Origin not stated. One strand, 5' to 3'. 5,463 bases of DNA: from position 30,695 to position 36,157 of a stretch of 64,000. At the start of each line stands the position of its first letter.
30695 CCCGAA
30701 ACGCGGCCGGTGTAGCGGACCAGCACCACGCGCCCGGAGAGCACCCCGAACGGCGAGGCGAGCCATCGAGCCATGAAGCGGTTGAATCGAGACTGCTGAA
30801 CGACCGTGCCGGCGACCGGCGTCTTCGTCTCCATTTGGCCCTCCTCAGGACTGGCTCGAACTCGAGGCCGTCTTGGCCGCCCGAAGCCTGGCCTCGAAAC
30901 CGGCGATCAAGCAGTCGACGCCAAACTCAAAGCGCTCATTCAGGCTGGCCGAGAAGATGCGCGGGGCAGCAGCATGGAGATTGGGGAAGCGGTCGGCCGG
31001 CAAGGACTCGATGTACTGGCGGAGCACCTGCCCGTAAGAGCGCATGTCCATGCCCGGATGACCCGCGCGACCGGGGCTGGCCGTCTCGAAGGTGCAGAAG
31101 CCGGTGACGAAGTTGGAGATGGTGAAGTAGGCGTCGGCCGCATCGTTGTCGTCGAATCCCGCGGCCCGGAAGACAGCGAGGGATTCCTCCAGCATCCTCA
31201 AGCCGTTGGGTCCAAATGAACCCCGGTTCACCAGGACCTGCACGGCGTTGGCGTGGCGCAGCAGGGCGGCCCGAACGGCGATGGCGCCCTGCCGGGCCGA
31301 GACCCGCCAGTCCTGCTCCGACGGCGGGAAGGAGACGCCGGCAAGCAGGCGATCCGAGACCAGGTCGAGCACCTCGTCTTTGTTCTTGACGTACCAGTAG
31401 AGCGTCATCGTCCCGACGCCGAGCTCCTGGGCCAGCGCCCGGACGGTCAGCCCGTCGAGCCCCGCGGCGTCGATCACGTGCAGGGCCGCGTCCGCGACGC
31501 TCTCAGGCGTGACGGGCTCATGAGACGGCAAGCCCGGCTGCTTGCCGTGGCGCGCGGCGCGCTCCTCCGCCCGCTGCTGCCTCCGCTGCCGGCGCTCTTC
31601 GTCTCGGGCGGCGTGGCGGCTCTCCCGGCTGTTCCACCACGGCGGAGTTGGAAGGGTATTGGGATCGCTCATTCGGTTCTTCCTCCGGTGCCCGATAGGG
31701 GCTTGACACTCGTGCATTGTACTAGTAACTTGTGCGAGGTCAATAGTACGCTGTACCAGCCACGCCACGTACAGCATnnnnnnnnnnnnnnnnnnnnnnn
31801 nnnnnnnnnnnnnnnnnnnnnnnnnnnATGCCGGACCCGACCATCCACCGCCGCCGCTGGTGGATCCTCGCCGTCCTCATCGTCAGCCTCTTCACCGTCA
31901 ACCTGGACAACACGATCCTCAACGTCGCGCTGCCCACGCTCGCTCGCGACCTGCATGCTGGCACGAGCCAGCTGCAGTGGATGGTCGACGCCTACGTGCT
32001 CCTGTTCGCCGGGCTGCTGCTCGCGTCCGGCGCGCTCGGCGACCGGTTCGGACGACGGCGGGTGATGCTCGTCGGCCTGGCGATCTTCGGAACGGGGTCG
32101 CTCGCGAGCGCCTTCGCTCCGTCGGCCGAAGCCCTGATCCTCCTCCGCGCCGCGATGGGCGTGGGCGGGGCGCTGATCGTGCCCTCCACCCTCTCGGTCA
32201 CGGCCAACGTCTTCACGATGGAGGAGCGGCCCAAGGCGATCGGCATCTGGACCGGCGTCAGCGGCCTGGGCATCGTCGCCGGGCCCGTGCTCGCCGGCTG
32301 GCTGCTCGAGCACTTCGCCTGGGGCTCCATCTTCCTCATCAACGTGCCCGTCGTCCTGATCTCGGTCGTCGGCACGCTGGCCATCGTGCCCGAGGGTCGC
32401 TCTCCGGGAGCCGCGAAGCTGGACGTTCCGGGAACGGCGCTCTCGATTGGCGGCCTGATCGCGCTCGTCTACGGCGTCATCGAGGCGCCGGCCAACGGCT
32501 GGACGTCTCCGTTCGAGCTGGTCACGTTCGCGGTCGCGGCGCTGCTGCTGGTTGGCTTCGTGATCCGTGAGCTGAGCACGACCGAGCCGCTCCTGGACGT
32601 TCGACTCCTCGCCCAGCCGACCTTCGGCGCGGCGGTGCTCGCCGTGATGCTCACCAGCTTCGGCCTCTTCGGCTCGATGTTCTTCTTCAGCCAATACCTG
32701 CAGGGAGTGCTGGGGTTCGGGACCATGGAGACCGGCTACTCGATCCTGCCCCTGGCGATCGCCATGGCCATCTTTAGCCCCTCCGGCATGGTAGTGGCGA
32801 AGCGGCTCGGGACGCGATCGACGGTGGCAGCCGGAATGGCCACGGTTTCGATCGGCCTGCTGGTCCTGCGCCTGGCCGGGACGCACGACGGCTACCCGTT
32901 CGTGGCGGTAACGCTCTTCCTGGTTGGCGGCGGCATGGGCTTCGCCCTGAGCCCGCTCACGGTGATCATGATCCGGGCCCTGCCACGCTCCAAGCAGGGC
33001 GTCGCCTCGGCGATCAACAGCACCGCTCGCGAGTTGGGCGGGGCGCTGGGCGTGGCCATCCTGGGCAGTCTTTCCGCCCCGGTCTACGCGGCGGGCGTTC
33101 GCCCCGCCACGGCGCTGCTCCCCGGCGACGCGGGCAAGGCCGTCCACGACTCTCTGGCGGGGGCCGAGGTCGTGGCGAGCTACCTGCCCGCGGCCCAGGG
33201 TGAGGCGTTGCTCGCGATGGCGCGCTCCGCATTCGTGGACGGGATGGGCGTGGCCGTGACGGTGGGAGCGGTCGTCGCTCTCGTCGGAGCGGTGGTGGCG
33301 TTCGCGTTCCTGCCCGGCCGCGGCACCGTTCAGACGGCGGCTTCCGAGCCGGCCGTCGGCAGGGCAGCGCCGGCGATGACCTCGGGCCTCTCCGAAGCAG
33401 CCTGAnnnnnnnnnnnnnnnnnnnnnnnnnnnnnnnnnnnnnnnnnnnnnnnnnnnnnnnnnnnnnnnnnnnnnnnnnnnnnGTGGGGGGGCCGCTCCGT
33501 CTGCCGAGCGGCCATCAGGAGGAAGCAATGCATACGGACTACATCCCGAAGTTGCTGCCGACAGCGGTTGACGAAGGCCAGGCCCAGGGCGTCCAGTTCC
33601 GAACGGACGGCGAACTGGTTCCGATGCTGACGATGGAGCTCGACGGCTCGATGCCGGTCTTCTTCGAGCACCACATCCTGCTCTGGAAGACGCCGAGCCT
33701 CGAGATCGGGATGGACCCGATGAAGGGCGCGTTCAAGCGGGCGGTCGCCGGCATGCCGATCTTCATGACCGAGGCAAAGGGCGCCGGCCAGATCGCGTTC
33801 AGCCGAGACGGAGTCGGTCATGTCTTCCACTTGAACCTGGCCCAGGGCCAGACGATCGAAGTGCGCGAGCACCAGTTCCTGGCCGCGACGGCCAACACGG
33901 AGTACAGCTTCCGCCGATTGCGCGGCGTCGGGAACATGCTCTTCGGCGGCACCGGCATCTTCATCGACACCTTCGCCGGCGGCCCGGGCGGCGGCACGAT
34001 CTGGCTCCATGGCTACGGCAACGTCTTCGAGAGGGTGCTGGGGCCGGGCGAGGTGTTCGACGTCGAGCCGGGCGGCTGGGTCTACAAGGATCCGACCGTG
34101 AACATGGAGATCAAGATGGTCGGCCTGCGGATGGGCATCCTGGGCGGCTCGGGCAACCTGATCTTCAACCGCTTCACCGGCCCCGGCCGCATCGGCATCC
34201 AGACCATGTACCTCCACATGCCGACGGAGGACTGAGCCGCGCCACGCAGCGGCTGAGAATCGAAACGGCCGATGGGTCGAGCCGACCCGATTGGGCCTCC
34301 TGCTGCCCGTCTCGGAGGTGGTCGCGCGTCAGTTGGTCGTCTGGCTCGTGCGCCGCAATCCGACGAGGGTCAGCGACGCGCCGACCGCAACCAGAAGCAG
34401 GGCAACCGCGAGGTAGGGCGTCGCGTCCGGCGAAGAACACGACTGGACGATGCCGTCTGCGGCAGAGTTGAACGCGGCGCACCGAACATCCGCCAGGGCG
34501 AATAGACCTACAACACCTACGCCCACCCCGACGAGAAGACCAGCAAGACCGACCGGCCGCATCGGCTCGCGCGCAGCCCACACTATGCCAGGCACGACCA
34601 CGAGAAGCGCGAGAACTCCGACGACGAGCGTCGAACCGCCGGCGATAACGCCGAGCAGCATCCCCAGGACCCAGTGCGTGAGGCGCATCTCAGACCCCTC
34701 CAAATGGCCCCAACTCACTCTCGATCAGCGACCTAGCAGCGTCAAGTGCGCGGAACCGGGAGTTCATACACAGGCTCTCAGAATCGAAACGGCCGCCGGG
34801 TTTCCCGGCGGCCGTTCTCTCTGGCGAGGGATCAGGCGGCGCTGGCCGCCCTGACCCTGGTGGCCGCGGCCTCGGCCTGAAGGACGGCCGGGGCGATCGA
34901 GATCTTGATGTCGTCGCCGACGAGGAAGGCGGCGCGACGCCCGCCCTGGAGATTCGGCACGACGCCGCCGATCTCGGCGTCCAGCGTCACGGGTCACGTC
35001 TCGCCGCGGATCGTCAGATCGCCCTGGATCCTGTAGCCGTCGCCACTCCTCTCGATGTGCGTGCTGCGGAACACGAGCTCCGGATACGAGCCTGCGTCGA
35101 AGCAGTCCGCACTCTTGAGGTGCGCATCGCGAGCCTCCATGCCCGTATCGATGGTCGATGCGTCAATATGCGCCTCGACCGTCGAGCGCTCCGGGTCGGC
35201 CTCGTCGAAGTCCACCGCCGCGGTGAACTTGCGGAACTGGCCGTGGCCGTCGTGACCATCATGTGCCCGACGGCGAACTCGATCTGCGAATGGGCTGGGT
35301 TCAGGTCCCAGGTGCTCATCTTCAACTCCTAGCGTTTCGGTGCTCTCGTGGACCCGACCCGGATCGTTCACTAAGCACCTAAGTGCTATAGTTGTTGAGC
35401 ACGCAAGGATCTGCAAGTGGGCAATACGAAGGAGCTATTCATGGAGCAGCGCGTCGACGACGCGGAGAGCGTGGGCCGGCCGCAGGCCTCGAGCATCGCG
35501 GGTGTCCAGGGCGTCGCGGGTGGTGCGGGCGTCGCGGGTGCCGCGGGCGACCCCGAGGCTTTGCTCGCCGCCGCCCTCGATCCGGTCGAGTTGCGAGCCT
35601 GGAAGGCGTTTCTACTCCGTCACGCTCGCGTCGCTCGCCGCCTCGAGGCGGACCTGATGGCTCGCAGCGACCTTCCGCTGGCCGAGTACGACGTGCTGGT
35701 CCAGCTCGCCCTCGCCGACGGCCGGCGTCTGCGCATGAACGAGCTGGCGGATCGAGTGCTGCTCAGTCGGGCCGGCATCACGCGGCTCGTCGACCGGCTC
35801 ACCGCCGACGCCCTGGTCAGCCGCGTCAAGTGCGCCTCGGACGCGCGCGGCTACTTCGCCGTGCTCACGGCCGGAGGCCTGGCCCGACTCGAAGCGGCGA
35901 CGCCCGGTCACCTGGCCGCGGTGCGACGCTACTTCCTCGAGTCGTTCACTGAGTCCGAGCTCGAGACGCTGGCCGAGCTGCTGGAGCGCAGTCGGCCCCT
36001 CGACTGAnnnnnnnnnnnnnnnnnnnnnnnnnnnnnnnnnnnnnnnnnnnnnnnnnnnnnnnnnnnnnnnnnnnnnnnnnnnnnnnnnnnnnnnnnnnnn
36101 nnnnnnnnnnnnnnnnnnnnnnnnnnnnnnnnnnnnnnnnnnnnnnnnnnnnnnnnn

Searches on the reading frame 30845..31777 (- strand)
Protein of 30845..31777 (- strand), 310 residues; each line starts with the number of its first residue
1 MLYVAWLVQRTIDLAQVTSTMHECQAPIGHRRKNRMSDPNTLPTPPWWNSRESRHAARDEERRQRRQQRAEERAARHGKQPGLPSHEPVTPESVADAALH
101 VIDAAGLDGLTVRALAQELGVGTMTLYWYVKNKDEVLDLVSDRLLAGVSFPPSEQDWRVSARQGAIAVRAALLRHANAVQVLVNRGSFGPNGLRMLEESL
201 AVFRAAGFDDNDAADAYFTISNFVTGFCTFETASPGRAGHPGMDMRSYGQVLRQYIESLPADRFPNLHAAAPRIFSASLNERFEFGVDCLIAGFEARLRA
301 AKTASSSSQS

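Call 19: search_protein_families(library=pfam, proteins=[window:30845-31777:-], max_evalue=0.001)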
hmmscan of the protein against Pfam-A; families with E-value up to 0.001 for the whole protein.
window:30845-31777:- (310 aa): 2 families
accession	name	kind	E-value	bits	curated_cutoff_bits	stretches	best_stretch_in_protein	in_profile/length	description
PF02909.22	TetR_C_1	-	3.8e-22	79.1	21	1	151-297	2-145/146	Tetracyclin repressor-like, C-terminal domain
PF00440.29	TetR_N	-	5.6e-09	36.1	24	1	96-138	3-45/47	Bacterial regulatory proteins, tetR family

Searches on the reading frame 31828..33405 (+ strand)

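Call 19: search_protein_families(library=pfam, proteins=[window:31828-33405:+], max_evalue=0.001)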
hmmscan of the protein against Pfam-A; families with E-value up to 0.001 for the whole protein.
window:31828-33405:+ (525 aa): 2 families
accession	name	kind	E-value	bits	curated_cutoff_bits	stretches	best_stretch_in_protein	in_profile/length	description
PF07690.21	MFS_1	-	1.2e-54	185.9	33.4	1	18-408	2-346/347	Major Facilitator Superfamily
PF00083.30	Sugar_tr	-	1.8e-05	24.3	22.3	1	43-114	42-116/452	Sugar (and other) transporter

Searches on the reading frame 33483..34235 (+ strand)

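Call 19: search_protein_families(library=pfam, proteins=[window:33483-34235:+], max_evalue=0.001)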
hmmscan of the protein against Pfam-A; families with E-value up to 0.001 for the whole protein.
window:33483-34235:+ (250 aa): 1 family
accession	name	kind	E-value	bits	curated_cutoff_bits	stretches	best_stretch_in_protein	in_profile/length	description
PF01987.23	AIM24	-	1.5e-37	129.7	25.7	1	39-242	1-205/205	Mitochondrial biogenesis AIM24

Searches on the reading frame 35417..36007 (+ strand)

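Call 20: search_protein_families(library=pfam, proteins=[window:35417-36007:+], max_evalue=0.001)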
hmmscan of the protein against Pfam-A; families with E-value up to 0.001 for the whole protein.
window:35417-36007:+ (196 aa): 2 families
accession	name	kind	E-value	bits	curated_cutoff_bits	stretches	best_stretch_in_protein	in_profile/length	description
PF12802.13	MarR_2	-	1.4e-11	44.8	27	1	84-144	1-60/61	MarR family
PF01047.28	MarR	-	3.5e-06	27.3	24.6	1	88-144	3-57/59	MarR family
